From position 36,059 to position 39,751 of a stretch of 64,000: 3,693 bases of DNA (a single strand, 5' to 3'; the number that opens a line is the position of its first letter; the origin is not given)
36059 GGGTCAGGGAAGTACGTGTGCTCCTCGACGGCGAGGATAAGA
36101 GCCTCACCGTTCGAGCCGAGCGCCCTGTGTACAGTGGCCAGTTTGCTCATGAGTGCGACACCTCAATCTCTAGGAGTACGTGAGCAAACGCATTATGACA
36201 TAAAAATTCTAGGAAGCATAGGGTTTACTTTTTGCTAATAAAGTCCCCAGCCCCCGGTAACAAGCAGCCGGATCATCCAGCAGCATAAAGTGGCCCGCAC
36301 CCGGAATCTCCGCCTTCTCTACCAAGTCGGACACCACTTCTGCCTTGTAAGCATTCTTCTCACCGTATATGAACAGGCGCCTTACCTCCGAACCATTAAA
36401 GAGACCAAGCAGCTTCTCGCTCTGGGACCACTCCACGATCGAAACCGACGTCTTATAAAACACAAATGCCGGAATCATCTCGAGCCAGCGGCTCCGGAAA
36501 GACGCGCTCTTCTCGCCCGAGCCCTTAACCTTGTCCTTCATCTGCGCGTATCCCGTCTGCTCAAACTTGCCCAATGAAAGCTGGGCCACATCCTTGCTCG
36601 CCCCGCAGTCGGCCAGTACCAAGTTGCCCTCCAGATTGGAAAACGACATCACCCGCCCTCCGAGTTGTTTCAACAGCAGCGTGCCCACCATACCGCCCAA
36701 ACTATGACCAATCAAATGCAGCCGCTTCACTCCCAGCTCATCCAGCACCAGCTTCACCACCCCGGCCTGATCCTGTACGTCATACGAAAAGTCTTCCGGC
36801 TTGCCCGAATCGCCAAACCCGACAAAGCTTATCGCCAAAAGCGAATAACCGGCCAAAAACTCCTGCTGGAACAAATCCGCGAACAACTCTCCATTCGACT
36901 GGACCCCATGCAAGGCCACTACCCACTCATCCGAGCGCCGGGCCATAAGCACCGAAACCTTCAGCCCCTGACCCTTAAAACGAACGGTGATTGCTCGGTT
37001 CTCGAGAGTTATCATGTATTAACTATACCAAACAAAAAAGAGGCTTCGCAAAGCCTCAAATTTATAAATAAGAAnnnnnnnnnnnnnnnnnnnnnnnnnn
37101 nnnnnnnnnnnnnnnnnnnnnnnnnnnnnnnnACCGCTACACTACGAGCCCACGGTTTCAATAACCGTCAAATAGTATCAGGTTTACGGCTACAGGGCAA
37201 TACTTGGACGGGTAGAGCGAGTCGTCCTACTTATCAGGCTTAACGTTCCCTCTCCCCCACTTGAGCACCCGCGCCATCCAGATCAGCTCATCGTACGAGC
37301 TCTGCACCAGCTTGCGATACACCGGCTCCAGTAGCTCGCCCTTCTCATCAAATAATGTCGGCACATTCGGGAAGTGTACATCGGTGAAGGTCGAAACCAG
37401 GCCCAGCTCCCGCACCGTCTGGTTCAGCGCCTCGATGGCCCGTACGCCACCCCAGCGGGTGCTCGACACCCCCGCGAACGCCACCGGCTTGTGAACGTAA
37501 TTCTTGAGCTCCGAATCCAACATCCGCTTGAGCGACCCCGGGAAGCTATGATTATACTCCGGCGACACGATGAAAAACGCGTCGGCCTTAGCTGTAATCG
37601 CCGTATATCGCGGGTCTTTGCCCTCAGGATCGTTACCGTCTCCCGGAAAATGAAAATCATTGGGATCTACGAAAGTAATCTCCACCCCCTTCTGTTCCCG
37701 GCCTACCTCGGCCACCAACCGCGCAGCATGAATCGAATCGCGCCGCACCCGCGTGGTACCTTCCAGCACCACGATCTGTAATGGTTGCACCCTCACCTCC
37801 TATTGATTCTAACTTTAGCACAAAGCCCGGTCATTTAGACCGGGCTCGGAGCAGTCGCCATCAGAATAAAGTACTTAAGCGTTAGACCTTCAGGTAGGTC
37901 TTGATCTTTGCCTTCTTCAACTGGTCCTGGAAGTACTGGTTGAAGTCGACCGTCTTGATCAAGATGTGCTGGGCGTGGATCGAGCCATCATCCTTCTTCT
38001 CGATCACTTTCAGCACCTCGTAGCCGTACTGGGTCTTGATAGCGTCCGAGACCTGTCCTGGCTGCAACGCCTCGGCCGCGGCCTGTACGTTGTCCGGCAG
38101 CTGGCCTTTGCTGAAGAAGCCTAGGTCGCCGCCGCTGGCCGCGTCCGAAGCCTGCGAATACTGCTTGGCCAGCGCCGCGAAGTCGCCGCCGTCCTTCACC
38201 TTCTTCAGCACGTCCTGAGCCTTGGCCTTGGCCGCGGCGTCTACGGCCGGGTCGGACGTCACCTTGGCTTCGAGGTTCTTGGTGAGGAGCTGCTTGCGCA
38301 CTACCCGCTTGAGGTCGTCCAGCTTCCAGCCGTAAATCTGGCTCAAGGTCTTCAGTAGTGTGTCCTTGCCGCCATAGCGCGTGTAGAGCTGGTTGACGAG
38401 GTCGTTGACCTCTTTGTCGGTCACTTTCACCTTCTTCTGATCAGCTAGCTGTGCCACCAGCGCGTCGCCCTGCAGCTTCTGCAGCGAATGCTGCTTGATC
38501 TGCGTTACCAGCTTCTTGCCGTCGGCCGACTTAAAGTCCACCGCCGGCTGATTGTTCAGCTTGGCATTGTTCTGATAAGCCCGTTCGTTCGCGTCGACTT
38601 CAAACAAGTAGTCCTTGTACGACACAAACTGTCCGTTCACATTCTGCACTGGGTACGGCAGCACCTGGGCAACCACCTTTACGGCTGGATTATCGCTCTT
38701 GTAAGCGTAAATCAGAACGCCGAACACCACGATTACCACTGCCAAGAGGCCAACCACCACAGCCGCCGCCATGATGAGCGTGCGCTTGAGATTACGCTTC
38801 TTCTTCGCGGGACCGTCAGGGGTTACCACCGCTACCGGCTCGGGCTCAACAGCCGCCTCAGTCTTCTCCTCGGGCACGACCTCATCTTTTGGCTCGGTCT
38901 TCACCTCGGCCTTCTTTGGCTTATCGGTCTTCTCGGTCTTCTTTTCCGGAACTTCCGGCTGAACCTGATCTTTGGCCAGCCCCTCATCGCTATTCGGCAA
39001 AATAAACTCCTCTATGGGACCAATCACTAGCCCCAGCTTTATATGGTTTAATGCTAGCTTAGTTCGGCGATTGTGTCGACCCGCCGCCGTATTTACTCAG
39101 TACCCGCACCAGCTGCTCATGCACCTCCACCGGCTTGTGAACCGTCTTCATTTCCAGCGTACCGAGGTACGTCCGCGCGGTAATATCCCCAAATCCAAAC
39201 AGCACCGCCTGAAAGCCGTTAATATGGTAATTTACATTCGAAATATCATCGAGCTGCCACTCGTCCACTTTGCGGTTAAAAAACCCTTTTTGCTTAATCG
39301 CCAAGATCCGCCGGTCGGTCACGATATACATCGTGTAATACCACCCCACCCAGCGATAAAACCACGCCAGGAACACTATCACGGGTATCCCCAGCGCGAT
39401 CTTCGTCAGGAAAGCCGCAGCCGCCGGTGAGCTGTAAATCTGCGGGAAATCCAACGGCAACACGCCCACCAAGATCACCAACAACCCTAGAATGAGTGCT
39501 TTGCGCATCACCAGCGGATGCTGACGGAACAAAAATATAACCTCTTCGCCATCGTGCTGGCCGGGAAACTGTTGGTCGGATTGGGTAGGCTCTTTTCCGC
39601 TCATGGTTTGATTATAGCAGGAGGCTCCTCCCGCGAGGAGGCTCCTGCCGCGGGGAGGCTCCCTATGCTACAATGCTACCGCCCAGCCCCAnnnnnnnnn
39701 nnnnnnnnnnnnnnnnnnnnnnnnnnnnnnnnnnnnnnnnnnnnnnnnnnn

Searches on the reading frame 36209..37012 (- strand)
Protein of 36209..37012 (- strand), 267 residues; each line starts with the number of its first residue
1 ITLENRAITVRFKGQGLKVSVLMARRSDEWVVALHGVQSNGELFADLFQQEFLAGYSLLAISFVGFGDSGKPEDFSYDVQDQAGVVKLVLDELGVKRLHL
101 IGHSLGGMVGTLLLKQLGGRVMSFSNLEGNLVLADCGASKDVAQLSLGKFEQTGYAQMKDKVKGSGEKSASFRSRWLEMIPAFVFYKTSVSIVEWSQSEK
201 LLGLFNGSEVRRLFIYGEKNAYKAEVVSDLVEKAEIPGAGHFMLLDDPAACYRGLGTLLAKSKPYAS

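Call 32: search_protein_families(library=pfam, proteins=[window:36209-37012:-], max_evalue=0.001)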
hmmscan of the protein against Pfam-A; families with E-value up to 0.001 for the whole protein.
window:36209-37012:- (267 aa): 3 families
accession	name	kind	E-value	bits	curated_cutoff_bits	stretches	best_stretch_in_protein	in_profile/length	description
PF00561.26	Abhydrolase_1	-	4.1e-15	56.6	25.8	1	30-157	2-127/245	alpha/beta hydrolase fold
PF12697.13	Abhydrolase_6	-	1.8e-13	52.1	26.3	1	31-251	1-214/217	Alpha/beta hydrolase family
PF12146.15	Hydrolase_4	-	4.7e-09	36.3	27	1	28-116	4-96/239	Serine aminopeptidase, S33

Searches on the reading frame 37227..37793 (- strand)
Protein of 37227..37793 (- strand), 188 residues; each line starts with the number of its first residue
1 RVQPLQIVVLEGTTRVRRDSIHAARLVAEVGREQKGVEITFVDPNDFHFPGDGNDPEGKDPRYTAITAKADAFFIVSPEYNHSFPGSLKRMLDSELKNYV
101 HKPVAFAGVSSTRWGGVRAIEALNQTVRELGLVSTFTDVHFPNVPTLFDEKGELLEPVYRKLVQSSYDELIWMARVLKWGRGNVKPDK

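Call 32: search_protein_families(library=pfam, proteins=[window:37227-37793:-], max_evalue=0.001)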
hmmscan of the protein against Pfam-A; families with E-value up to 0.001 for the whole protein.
window:37227-37793:- (188 aa): 1 family
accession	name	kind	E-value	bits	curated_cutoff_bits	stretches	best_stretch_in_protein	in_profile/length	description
PF03358.20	FMN_red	-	6.3e-22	78.2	24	1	6-135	2-140/152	NADPH-dependent FMN reductase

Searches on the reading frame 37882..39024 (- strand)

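Call 32: search_protein_families(library=pfam, proteins=[window:37882-39024:-], max_evalue=0.001)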
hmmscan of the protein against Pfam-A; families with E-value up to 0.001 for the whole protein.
window:37882-39024:- (380 aa): 5 families
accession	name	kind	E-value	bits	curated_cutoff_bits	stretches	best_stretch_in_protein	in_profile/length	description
PF00639.27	Rotamase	-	1.2e-20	74.7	21.7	1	259-341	12-96/97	PPIC-type PPIASE domain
PF13616.12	Rotamase_3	-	2.3e-19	70.5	22.5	1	260-344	31-116/116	PPIC-type PPIASE domain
PF13624.11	SurA_N_3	-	1.1e-09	38.7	27.2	1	85-250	12-160/162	SurA-like N-terminal domain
PF13145.12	Rotamase_2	-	5.6e-09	37.3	27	1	262-345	31-110/121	PPIC-type PPIASE domain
PF05698.19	Trigger_C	-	5.2e-05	23.8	22.7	0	151-223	60-134/162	Bacterial trigger factor protein (TF) C-terminus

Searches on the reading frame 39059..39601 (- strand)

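Call 32: search_protein_families(library=pfam, proteins=[window:39059-39601:-], max_evalue=0.001)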
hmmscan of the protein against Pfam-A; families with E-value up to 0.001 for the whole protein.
window:39059-39601:- (180 aa): 2 families
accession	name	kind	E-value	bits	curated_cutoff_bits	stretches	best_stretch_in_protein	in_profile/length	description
PF14470.12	bPH_3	-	7.3e-06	26.8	23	1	90-130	23-63/95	Bacterial PH domain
PF03703.20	bPH_2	-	0.00023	21.8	22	1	87-157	1-71/78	Bacterial PH domain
